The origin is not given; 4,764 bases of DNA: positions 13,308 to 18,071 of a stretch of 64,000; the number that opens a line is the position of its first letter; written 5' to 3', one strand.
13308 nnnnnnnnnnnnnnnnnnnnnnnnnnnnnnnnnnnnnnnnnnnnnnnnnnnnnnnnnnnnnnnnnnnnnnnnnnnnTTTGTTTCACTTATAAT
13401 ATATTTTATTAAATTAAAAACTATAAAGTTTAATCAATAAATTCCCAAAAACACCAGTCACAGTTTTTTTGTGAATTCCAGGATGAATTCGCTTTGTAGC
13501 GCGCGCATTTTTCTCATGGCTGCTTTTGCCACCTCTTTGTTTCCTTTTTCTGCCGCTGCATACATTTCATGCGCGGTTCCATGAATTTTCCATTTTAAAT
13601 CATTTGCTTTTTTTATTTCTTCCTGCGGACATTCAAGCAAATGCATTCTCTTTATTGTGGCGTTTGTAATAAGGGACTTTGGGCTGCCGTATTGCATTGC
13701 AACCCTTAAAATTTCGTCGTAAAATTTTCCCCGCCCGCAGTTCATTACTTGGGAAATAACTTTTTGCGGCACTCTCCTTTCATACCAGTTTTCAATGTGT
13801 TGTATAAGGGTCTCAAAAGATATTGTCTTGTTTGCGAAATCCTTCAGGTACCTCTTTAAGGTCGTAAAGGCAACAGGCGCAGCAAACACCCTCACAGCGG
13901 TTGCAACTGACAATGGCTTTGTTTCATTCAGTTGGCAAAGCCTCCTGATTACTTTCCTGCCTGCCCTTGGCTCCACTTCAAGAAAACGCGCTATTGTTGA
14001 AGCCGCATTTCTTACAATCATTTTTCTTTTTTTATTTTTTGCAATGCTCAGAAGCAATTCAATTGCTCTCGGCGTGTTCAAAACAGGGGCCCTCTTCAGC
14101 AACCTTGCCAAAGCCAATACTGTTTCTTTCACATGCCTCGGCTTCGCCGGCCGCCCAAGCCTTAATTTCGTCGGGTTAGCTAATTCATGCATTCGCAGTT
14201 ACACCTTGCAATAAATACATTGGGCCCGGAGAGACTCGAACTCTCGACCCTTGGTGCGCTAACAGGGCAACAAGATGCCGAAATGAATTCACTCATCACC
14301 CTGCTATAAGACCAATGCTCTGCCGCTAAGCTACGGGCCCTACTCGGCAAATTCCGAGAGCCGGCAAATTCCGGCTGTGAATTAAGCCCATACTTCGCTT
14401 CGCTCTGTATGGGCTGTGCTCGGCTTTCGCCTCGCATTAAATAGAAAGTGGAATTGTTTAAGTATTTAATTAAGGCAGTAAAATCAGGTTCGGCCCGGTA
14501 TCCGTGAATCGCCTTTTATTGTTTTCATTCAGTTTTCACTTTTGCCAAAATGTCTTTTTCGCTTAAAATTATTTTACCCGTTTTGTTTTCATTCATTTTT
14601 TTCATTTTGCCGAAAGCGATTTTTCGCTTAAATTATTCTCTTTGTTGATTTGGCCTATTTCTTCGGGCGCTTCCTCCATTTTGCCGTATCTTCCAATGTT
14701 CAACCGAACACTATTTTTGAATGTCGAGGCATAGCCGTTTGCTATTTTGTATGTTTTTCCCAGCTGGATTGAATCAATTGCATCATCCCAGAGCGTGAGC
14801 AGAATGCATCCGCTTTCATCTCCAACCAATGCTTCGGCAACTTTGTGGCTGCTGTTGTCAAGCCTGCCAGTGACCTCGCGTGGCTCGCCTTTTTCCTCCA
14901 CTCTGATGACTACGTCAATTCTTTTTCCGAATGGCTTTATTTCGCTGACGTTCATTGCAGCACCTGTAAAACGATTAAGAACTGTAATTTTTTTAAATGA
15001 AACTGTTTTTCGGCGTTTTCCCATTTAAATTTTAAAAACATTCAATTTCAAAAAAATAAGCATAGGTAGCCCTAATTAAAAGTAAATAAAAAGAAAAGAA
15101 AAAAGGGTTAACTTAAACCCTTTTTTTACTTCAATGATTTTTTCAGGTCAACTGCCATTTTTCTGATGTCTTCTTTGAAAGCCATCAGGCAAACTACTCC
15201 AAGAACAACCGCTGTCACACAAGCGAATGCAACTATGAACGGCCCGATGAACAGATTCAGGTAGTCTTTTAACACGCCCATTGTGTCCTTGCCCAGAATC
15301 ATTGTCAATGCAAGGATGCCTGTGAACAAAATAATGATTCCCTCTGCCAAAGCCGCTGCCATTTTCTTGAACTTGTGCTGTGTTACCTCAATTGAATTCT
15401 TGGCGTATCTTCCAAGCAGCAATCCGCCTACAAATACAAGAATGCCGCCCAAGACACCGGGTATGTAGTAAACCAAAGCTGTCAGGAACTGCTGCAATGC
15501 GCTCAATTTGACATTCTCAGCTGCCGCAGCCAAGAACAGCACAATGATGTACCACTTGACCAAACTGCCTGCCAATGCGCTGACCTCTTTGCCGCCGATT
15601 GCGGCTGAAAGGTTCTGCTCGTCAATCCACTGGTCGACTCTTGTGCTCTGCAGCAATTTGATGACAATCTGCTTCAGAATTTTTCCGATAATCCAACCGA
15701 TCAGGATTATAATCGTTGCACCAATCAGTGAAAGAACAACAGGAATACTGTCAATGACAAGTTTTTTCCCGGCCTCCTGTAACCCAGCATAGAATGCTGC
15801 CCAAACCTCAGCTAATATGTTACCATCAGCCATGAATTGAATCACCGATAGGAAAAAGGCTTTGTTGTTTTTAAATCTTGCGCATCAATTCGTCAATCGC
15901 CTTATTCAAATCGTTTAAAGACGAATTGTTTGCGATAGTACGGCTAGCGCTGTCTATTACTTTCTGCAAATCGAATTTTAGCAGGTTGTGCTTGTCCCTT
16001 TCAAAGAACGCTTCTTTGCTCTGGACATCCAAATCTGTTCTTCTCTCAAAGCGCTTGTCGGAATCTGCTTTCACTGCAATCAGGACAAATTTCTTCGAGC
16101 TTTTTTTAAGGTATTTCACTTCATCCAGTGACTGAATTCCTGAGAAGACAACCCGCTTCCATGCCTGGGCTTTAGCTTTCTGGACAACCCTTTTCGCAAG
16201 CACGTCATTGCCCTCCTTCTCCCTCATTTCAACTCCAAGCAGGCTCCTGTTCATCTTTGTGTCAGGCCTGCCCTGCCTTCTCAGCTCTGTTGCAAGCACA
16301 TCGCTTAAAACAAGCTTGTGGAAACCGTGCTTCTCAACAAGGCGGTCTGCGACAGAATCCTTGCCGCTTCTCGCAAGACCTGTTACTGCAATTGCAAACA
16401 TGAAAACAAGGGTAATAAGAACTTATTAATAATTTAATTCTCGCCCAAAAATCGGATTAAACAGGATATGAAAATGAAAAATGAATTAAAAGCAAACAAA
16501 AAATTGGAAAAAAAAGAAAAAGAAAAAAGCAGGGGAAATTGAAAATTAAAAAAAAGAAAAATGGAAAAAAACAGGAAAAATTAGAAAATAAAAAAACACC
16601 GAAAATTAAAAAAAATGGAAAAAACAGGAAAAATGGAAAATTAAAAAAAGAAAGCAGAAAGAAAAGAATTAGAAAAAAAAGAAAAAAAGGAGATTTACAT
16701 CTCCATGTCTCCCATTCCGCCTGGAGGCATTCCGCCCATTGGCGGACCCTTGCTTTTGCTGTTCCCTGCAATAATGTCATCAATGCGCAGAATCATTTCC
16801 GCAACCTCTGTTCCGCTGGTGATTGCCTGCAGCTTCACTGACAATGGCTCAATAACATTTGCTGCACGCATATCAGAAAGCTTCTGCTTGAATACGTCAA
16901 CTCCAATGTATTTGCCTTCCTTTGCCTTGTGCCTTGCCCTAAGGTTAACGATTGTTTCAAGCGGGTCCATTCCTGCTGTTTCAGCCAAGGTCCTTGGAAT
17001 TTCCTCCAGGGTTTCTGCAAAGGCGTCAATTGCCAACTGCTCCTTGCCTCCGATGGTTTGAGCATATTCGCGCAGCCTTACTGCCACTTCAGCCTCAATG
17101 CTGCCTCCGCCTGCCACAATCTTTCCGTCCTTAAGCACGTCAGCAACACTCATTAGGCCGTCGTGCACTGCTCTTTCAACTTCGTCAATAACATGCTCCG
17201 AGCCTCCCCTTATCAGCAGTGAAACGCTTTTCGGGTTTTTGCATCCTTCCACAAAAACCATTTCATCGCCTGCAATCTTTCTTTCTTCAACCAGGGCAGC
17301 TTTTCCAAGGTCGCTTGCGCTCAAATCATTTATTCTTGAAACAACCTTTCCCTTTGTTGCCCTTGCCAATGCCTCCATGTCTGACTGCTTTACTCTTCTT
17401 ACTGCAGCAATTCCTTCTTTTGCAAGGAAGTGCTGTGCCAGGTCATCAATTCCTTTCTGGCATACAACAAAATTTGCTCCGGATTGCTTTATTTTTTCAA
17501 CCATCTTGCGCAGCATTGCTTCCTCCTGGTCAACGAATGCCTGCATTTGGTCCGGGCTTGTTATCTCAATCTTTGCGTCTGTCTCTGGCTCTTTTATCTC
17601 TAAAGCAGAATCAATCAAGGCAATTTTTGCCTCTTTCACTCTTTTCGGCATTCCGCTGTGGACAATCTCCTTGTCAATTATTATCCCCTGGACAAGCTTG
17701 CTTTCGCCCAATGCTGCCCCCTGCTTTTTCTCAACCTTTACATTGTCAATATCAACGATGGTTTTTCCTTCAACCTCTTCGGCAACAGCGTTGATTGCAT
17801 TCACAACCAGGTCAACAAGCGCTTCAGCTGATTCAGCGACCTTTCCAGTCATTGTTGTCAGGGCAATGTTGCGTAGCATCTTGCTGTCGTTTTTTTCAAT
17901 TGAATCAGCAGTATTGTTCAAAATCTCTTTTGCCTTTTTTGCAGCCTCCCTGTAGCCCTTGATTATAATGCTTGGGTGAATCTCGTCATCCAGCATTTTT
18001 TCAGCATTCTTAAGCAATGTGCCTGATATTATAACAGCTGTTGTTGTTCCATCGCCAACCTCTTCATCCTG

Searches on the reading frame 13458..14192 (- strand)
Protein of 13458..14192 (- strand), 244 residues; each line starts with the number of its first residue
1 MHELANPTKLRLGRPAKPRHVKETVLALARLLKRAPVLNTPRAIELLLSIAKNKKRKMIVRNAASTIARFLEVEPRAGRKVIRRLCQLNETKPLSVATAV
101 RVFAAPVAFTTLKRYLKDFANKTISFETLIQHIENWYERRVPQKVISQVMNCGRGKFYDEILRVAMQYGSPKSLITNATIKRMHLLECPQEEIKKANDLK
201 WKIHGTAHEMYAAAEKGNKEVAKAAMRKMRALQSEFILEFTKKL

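Call 17: search_protein_families(library=pfam, proteins=[window:13458-14192:-], max_evalue=0.01)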
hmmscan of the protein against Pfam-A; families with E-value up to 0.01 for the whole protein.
window:13458-14192:- (244 aa): 1 family
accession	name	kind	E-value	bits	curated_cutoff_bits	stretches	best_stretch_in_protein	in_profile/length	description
PF24768.1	ARM_ARMC5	-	0.009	15.9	79.9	0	40-130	90-180/289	ARMC5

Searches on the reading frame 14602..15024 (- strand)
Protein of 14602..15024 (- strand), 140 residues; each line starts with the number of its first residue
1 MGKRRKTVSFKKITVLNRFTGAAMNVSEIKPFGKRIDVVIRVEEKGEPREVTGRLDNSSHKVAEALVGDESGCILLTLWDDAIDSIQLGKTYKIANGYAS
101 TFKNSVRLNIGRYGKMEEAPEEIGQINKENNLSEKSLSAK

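Call 17: search_protein_families(library=pfam, proteins=[window:14602-15024:-], max_evalue=0.01)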
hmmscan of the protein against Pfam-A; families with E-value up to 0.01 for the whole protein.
window:14602-15024:- (140 aa): 1 family
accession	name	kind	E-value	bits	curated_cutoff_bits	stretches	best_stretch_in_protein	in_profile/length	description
PF21473.3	Ssb-like_OB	-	1.2e-13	51.5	24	1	38-117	19-96/97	Single-stranded DNA binding protein Ssb-like, OB fold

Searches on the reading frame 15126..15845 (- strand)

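Call 17: search_protein_families(library=pfam, proteins=[window:15126-15845:-], max_evalue=0.01)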
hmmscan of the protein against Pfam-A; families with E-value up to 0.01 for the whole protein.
window:15126-15845:- (239 aa): 1 family
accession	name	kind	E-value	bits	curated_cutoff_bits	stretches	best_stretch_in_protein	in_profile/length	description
PF05552.17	MS_channel_1st_1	-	1.4e-11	44.5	22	2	39-72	16-49/50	Mechanosensitive ion channel, conserved TM helix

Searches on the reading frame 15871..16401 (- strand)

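Call 17: search_protein_families(library=pfam, proteins=[window:15871-16401:-], max_evalue=0.01)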
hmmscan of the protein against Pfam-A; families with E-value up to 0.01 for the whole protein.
window:15871-16401:- (176 aa): 3 families
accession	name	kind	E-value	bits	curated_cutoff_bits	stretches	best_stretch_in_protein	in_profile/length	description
PF13207.12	AAA_17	-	5.9e-07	30.3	27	1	8-123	2-121/136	AAA domain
PF13238.12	AAA_18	-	6e-07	30.4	29.4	1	4-125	1-112/128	AAA domain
PF21448.3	DNMK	-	0.00063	19.8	27.1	1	4-67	3-65/232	Deoxynucleotide monophosphate kinase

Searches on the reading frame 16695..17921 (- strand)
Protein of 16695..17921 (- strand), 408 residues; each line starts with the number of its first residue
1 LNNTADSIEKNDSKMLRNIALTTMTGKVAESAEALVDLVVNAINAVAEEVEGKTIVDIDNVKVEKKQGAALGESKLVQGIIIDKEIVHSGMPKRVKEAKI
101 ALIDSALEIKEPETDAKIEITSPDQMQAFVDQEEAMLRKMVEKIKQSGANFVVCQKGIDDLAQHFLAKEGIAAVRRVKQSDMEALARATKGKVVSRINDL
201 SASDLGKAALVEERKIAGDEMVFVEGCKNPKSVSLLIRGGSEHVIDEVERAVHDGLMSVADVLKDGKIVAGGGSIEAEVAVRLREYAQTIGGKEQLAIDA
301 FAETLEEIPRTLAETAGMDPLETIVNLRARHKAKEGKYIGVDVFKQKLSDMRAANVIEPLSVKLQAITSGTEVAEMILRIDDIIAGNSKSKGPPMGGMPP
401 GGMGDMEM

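Call 17: search_protein_families(library=pfam, proteins=[window:16695-17921:-], max_evalue=0.01)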
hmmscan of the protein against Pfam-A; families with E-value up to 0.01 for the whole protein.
window:16695-17921:- (408 aa): 3 families
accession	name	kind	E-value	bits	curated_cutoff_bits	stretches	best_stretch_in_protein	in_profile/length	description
PF00118.29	Cpn60_TCP1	-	3.1e-127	425.7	34.3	1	8-385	113-487/490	TCP-1/cpn60 chaperonin family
PF04985.20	Phage_tube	-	0.0015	18.8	22.4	0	226-302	71-146/165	Phage tail tube protein FII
PF13062.12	DUF3924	-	0.0069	16.8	21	0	61-88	21-47/62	Protein of unknown function (DUF3924)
